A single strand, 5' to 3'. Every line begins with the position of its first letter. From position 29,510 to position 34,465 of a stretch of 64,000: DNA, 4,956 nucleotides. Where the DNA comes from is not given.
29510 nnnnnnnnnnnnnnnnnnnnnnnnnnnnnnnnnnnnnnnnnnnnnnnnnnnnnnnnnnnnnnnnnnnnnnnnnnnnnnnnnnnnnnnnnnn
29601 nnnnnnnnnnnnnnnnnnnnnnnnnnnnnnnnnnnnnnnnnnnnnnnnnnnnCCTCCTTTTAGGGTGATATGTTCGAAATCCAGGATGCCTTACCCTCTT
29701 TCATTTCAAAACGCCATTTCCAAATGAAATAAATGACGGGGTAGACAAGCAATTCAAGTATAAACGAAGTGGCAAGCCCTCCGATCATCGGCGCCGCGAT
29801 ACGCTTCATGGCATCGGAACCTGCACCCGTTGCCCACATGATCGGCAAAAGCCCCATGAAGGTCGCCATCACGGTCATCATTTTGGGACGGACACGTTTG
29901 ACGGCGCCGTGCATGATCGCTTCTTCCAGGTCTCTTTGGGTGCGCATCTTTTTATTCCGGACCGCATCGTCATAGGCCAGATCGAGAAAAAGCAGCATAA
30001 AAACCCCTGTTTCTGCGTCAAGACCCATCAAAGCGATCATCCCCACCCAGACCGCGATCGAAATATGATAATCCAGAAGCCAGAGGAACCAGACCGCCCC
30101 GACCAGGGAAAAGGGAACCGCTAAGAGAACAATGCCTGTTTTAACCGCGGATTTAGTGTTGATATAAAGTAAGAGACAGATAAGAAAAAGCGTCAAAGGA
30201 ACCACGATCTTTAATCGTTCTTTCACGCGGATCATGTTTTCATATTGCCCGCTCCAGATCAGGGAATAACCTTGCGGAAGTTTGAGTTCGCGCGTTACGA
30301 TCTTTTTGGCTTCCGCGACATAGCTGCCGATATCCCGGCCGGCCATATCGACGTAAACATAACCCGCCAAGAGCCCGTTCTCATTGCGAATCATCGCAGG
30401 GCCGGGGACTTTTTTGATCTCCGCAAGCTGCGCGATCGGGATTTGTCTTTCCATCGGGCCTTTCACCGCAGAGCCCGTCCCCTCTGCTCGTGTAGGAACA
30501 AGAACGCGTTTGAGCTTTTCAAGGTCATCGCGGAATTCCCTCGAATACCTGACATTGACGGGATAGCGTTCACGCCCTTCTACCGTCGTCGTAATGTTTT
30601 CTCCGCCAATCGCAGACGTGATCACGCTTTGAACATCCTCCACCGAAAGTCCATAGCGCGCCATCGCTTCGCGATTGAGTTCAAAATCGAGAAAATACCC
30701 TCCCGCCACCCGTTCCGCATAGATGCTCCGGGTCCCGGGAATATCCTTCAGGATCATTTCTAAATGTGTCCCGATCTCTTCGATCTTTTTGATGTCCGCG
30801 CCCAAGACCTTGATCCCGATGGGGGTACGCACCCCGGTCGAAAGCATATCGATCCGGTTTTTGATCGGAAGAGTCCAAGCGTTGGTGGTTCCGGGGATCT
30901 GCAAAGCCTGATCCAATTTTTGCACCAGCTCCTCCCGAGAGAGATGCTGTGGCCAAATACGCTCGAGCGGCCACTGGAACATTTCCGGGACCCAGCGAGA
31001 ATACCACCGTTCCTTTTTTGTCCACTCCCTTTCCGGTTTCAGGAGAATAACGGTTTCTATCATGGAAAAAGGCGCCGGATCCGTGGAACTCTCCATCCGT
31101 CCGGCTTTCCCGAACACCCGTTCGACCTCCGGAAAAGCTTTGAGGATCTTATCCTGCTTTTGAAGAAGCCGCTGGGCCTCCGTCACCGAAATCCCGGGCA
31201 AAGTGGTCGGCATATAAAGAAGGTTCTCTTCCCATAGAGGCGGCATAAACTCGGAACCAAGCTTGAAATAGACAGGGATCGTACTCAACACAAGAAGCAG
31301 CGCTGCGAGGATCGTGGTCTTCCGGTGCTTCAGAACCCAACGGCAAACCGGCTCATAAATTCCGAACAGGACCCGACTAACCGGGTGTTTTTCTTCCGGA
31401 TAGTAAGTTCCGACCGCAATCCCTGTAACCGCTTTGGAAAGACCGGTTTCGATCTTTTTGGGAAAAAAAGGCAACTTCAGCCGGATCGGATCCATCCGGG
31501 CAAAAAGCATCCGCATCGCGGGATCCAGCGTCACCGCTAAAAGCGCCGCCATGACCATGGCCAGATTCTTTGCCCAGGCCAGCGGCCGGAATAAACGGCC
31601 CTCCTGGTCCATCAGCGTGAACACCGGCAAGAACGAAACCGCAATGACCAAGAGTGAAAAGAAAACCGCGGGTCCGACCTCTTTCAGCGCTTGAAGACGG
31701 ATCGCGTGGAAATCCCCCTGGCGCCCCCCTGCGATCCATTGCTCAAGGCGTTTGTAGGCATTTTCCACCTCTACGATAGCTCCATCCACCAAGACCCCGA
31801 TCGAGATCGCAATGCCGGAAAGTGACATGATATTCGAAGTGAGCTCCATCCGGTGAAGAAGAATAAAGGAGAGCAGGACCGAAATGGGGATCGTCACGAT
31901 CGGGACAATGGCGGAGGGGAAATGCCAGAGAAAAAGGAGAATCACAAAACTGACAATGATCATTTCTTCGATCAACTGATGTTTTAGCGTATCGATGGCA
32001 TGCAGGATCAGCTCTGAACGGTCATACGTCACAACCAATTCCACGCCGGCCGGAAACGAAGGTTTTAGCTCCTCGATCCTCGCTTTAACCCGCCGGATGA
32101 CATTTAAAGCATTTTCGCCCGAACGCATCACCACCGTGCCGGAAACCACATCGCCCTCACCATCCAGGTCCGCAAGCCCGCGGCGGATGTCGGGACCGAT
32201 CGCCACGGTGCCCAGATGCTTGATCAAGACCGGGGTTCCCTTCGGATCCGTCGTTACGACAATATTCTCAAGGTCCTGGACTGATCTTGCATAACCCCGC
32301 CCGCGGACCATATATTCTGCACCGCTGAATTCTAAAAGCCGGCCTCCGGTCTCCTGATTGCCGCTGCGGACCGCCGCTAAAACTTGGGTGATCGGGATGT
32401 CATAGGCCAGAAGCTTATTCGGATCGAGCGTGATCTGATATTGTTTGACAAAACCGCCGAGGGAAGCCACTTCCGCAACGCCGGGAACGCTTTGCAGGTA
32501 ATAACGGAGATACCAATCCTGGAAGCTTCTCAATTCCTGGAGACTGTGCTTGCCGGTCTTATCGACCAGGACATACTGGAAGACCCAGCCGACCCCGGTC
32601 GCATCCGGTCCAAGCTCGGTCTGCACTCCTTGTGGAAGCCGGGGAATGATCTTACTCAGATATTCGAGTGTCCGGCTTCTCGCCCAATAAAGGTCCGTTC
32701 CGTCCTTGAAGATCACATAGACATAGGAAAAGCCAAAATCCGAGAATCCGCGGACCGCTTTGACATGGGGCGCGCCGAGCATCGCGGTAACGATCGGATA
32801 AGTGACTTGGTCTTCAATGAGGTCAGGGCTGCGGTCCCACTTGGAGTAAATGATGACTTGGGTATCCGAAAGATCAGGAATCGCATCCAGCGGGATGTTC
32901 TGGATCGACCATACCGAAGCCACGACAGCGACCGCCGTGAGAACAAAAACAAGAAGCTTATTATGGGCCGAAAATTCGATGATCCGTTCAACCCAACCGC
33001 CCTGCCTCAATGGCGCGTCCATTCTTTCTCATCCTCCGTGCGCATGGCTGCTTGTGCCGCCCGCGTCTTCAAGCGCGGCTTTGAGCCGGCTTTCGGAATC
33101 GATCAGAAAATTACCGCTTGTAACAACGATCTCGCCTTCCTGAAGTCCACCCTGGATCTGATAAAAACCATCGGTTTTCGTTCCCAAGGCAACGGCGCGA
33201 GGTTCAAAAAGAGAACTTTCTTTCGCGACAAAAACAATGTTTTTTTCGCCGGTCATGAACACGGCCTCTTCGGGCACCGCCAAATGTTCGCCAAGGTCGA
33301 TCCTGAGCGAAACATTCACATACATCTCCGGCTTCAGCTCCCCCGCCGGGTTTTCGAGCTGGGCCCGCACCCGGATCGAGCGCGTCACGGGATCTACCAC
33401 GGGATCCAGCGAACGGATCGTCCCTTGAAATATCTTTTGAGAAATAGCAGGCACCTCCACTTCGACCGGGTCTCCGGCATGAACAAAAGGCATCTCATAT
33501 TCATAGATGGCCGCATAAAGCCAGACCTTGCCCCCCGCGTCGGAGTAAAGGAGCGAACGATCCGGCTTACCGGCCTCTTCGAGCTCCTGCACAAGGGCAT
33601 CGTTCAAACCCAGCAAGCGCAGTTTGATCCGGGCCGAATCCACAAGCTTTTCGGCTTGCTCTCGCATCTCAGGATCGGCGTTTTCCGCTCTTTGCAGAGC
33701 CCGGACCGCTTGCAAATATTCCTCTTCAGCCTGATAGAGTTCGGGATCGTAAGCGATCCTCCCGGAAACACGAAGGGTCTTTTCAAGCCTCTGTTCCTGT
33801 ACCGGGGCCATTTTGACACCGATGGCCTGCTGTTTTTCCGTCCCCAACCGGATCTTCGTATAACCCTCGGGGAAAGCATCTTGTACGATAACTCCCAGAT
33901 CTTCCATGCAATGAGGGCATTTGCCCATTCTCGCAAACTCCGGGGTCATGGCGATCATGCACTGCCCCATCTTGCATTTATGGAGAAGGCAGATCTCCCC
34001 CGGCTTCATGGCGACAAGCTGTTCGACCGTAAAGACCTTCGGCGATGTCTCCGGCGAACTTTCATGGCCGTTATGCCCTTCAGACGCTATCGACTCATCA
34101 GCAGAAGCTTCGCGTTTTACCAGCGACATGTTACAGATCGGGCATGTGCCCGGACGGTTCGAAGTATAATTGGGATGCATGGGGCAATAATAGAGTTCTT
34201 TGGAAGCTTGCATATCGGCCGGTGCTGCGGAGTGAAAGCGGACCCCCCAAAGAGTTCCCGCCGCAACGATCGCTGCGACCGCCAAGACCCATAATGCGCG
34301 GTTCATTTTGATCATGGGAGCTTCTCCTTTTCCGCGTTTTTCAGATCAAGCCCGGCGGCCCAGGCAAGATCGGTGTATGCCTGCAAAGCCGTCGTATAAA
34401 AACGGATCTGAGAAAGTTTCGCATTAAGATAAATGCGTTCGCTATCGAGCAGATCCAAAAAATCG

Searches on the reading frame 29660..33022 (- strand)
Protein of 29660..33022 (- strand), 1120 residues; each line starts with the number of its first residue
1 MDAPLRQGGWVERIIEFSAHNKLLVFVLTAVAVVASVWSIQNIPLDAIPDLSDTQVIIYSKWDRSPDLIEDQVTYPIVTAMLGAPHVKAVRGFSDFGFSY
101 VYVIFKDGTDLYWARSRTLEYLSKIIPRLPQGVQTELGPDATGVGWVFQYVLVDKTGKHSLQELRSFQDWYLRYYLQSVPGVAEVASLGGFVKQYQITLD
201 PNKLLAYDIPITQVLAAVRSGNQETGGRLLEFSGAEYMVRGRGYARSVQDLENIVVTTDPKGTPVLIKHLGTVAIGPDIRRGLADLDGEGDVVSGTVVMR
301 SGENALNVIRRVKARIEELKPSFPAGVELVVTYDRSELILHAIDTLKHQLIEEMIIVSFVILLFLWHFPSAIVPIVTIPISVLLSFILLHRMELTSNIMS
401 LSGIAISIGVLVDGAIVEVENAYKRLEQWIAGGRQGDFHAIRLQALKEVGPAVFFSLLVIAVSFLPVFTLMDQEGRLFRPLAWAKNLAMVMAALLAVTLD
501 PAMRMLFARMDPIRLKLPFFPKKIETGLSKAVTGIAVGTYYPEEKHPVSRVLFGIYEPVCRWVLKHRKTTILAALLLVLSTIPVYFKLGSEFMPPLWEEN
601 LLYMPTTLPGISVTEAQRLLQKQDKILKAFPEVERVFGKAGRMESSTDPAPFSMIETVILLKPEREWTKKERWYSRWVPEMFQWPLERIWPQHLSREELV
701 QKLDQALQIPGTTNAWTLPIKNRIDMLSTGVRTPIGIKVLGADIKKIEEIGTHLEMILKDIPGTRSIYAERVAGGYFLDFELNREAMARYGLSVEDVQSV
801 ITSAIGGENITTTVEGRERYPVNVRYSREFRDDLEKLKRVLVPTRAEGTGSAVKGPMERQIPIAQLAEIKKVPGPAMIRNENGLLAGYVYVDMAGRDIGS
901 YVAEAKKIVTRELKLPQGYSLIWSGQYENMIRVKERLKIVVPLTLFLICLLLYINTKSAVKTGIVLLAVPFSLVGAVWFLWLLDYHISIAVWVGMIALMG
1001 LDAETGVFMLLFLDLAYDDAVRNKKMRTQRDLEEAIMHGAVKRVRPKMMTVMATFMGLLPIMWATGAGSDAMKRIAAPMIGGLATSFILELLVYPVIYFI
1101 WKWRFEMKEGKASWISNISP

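Call 7: search_protein_families(library=pfam, proteins=[window:29660-33022:-], max_evalue=0.001)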
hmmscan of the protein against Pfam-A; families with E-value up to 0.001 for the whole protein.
window:29660-33022:- (1120 aa): 2 families
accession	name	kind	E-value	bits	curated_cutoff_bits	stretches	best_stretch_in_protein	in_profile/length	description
PF00873.25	ACR_tran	-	4.8e-210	700.4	28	1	14-1100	1-1019/1021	AcrB/AcrD/AcrF family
PF03176.21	MMPL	-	1.3e-05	24.8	20.5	1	302-511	100-306/333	MMPL family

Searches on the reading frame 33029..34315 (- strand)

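Call 7: search_protein_families(library=pfam, proteins=[window:33029-34315:-], max_evalue=0.001)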
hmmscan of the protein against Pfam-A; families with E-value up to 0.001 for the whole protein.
window:33029-34315:- (428 aa): 3 families
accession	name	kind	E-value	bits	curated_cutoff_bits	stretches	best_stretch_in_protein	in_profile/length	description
PF16576.10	HlyD_D23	-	2.7e-31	108.9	30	2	263-333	144-214/214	Barrel-sandwich domain of CusB or HlyD membrane-fusion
PF19335.5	HMBD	-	8.3e-13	48.5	23.6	1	42-67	2-27/28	Heavy metal binding domain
PF13437.12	HlyD_3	-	5.5e-07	30.7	22.2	1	262-329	34-105/106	HlyD family secretion protein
